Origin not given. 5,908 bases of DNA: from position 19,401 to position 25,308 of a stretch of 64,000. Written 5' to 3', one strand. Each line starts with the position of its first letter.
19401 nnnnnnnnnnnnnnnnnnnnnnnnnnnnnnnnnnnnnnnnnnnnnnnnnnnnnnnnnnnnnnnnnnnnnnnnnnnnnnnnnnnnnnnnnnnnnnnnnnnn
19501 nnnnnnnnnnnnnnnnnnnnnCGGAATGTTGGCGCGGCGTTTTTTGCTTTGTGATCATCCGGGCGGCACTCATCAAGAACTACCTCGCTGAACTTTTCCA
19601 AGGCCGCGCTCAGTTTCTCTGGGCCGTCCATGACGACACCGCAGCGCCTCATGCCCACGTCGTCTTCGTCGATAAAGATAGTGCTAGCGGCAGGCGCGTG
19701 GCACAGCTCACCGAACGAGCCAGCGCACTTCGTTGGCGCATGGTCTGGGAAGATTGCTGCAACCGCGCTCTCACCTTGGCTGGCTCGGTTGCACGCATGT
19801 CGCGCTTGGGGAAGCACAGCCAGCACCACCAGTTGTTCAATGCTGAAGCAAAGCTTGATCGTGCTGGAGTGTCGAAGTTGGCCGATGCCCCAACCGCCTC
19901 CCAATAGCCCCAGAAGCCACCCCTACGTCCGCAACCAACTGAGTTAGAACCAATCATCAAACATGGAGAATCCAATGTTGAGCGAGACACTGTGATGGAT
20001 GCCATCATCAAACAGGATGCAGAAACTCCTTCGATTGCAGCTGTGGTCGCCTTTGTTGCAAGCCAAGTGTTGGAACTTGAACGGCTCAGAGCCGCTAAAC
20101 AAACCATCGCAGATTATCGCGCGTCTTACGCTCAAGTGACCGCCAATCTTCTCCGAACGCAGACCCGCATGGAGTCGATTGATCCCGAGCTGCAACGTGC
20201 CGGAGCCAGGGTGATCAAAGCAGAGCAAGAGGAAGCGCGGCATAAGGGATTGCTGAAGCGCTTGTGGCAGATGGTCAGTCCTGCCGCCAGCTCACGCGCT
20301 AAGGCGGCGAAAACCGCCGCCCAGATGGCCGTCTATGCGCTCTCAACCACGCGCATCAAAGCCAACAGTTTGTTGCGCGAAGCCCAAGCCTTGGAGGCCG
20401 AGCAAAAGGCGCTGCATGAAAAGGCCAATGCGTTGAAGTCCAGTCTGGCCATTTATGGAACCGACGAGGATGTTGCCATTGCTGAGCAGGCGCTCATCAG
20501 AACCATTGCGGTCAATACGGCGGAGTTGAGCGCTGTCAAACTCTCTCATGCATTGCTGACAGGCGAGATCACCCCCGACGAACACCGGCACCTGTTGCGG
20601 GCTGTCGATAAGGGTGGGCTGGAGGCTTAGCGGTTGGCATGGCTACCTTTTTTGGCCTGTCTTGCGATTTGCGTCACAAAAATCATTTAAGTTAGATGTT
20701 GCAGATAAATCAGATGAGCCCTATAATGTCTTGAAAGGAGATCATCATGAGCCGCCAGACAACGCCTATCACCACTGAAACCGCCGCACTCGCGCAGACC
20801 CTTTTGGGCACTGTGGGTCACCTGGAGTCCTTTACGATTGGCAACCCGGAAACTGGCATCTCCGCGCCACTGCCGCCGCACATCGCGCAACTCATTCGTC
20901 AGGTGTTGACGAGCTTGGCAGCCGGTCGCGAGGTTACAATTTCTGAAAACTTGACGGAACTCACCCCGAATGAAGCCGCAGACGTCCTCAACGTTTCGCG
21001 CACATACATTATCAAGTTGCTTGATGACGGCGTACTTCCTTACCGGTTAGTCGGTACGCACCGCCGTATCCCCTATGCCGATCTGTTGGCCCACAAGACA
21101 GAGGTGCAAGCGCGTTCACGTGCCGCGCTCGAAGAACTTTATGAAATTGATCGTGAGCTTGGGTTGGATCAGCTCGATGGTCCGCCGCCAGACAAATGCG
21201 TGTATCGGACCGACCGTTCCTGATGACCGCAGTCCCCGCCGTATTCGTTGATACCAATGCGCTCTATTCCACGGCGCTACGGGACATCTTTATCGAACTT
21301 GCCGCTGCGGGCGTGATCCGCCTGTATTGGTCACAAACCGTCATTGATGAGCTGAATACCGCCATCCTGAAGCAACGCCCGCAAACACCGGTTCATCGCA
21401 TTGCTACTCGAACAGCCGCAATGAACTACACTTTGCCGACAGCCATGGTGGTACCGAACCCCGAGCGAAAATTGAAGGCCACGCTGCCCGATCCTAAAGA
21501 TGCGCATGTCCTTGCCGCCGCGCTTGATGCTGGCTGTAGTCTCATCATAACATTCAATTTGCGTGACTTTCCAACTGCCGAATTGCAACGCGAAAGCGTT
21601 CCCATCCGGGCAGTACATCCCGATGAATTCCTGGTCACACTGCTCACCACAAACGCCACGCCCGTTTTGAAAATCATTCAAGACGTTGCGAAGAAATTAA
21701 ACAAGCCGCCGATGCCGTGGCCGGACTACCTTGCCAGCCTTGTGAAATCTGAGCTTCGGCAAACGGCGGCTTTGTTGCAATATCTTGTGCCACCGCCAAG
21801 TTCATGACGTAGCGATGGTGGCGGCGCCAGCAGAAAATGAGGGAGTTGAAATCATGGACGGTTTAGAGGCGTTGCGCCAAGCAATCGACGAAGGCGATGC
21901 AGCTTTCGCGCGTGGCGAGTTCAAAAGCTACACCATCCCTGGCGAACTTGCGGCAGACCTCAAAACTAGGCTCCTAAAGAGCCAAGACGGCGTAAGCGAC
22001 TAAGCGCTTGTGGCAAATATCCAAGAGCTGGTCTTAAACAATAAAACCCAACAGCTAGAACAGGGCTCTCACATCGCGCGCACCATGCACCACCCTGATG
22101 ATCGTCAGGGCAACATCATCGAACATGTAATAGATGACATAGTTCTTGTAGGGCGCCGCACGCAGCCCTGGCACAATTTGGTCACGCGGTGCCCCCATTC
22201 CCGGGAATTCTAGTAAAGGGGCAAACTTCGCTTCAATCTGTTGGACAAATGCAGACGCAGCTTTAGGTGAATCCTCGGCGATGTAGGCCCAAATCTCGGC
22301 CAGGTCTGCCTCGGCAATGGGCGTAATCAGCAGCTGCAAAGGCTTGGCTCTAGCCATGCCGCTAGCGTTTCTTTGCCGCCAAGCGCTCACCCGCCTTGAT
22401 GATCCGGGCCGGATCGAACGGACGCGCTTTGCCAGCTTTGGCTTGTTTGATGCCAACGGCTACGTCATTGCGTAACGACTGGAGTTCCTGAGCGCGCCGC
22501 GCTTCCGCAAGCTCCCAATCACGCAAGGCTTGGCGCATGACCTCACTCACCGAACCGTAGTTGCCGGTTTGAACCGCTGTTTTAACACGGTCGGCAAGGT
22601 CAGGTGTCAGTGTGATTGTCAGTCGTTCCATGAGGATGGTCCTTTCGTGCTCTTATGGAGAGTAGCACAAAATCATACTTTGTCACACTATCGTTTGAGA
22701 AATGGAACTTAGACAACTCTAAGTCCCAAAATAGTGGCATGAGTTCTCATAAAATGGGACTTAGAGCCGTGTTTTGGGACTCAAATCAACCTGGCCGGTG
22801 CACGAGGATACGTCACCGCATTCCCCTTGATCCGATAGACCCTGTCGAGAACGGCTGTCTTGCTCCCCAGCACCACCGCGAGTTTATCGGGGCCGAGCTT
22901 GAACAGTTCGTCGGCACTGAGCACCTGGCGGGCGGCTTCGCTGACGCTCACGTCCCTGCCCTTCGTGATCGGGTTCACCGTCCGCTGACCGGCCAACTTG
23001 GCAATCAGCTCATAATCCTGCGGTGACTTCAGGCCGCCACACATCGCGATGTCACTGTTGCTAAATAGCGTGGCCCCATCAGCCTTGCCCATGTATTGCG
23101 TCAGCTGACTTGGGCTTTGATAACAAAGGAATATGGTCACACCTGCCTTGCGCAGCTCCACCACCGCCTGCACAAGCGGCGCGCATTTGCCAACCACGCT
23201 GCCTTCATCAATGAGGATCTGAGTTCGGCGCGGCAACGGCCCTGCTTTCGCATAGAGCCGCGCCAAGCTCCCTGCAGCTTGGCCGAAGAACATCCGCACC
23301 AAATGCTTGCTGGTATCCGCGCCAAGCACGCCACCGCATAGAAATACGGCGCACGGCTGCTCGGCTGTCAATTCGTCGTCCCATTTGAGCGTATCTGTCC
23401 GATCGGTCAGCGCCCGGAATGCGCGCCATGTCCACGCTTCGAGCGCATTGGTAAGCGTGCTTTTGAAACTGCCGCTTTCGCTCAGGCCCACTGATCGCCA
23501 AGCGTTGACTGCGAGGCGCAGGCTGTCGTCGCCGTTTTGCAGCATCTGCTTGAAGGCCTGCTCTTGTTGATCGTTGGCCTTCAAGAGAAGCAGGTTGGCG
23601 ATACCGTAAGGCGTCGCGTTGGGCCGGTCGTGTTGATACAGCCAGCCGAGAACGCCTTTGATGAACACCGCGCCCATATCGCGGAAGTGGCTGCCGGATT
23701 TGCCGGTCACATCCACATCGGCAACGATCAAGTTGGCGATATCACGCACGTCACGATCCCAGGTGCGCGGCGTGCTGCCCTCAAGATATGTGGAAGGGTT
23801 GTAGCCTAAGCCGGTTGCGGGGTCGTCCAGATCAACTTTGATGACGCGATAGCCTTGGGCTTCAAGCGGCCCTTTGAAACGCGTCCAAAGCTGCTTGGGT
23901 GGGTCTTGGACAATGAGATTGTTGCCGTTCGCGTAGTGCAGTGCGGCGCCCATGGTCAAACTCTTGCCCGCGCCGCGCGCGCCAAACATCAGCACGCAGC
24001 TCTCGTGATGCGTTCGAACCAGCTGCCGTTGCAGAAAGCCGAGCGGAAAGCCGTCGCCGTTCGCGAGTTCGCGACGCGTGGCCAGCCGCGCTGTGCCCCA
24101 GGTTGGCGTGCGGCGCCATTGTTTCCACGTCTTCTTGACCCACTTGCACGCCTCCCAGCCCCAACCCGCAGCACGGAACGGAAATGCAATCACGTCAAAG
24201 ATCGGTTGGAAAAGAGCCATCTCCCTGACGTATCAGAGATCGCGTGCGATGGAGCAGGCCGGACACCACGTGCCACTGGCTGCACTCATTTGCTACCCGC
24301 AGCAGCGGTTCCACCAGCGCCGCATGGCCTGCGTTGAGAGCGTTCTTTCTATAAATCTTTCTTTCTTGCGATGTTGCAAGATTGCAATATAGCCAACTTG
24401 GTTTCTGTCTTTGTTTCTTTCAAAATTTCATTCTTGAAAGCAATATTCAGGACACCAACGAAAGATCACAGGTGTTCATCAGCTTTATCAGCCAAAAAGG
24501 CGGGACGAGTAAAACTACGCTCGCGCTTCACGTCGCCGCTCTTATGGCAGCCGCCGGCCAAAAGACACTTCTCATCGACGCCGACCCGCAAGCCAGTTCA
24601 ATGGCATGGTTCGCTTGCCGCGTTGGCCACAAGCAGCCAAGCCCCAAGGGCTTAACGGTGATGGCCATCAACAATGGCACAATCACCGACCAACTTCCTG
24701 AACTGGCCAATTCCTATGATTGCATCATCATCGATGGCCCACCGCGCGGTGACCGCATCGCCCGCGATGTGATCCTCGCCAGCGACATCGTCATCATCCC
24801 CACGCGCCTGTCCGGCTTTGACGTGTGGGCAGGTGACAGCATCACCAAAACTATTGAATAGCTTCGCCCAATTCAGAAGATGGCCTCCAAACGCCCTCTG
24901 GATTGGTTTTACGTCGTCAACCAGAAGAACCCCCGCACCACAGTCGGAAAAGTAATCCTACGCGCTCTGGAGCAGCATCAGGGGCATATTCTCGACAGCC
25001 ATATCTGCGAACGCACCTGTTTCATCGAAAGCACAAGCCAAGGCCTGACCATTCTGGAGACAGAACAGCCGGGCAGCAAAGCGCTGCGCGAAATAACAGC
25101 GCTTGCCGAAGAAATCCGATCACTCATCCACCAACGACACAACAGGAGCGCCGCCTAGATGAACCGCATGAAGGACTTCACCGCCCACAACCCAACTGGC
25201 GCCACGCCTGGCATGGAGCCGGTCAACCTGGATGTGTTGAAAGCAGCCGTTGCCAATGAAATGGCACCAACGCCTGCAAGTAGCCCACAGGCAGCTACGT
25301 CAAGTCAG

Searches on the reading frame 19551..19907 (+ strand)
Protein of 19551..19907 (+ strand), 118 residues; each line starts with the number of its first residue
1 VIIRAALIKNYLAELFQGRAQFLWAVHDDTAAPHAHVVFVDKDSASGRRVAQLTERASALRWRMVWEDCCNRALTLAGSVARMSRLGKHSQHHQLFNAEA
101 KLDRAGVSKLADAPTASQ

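Call 66: search_protein_families(library=pfam, proteins=[window:19551-19907:+], max_evalue=0.01)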
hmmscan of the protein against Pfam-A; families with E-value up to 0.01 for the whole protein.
window:19551-19907:+ (118 aa): 2 families
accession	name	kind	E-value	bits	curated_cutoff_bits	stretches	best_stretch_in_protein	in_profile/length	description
PF03432.20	Relaxase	-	2.1e-07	31.7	24.6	1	7-54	66-113/132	MobA/VirD2-like, nuclease domain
PF03389.21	MobA_MobL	-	4e-05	23.9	26.7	0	49-84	162-197/224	MobA/MobL family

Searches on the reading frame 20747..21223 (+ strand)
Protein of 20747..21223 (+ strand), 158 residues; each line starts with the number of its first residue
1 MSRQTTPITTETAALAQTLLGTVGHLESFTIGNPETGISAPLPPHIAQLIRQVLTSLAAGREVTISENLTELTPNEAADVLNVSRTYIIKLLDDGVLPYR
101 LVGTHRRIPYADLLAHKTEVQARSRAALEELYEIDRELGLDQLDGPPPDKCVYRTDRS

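Call 66: search_protein_families(library=pfam, proteins=[window:20747-21223:+], max_evalue=0.01)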
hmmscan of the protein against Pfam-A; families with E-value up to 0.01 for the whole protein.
window:20747-21223:+ (158 aa): 1 family
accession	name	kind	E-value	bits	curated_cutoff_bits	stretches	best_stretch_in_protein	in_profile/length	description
PF12728.13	HTH_17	-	1.7e-10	41.5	27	1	72-116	2-46/51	Helix-turn-helix domain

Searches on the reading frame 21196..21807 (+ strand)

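Call 66: search_protein_families(library=pfam, proteins=[window:21196-21807:+], max_evalue=0.01)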
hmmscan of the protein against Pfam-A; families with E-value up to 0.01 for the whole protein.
window:21196-21807:+ (203 aa): 3 families
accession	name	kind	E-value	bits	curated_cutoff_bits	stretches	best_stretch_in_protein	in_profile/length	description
PF13470.12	PIN_3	-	5.5e-12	46.9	27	1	16-122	2-114/115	PIN domain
PF01850.27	PIN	-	2e-05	25.6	23.6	1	16-123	1-113/120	PIN domain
PF10130.15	PIN_2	-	0.0091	16.7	22.4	0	18-115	2-107/133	PIN domain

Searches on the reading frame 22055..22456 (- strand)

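Call 66: search_protein_families(library=pfam, proteins=[window:22055-22456:-], max_evalue=0.01)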
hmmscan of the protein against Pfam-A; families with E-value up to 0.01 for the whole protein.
window:22055-22456:- (133 aa): 1 family
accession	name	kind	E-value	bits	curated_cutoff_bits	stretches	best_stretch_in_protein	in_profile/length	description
PF05016.21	ParE_toxin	-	1e-19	71.3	23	1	43-128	2-88/89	ParE toxin of type II toxin-antitoxin system, parDE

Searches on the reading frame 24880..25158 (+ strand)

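Call 66: search_protein_families(library=pfam, proteins=[window:24880-25158:+], max_evalue=0.01)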
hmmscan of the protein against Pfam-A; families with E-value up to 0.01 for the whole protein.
window:24880-25158:+ (92 aa): 1 family
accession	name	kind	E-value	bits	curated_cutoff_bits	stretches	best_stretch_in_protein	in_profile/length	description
PF09140.17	MipZ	-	0.0068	16.2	20.7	1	3-85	170-257/262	ATPase MipZ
